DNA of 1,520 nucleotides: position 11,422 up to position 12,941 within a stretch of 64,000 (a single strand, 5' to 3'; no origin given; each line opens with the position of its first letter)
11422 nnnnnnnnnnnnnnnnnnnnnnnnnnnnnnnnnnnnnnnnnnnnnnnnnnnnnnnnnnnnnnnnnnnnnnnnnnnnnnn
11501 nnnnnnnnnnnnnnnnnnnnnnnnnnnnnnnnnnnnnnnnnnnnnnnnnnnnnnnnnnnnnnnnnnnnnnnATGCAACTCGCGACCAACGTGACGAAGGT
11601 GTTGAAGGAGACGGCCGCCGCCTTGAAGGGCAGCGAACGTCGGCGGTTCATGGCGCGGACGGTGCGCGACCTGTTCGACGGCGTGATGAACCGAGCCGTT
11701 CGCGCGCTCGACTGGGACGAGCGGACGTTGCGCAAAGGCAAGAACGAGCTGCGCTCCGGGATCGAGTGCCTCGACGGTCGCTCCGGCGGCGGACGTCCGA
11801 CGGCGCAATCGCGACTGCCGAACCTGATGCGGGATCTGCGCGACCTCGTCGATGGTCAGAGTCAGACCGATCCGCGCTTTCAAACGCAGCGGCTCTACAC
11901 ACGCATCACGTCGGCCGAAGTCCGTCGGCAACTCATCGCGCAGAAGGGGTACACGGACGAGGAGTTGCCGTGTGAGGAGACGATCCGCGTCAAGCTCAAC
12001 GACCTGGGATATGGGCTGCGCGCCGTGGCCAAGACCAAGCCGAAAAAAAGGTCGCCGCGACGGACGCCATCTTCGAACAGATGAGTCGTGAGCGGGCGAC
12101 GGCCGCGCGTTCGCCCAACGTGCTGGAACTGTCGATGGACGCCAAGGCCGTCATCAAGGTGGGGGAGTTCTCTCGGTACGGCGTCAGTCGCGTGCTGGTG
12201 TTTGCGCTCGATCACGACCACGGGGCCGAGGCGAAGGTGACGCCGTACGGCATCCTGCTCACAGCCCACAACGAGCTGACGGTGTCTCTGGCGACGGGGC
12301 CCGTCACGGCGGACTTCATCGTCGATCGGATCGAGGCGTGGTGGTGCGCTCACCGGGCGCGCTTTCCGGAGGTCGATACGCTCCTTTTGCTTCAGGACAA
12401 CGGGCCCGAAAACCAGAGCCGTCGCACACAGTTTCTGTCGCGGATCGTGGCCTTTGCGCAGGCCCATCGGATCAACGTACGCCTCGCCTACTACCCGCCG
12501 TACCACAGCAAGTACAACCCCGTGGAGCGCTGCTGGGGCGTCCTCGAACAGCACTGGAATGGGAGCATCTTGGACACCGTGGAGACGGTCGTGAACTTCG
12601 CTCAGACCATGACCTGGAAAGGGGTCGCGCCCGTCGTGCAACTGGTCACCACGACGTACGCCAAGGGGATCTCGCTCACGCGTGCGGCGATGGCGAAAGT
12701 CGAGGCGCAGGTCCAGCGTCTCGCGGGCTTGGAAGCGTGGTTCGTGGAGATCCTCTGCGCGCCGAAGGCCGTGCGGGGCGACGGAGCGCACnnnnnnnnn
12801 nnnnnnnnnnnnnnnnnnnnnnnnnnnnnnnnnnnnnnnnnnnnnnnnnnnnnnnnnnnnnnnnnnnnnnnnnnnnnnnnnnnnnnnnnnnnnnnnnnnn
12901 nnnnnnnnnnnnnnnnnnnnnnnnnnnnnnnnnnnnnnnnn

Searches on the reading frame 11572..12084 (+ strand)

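Call 79: search_protein_families(library=pfam, proteins=[window:11572-12084:+], max_evalue=0.001)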
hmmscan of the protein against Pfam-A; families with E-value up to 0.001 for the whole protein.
window:11572-12084:+ (170 aa): 1 family
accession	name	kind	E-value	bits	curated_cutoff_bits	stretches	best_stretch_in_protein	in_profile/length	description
PF07592.17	DDE_Tnp_ISAZ013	-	1.1e-09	38.2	26.9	1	88-164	1-70/308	Rhodopirellula transposase DDE domain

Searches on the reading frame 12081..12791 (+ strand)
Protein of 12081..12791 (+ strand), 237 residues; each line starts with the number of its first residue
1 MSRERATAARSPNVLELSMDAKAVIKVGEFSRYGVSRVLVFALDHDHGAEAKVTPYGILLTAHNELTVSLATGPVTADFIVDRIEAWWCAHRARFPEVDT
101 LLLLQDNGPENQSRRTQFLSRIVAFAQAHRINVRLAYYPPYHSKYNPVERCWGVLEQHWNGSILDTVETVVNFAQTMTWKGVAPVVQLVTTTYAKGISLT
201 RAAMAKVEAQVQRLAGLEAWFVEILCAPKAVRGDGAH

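Call 94: search_protein_families(library=pfam, proteins=[window:12081-12791:+], max_evalue=0.001)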
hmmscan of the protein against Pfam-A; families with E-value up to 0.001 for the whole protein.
window:12081-12791:+ (237 aa): 2 families
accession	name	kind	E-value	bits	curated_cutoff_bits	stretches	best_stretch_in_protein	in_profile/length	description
PF07592.17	DDE_Tnp_ISAZ013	-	4.2e-58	197.2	26.9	1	10-224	85-306/308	Rhodopirellula transposase DDE domain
PF13358.12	DDE_3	-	7e-07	29.6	28.6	1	121-168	95-143/146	DDE superfamily endonuclease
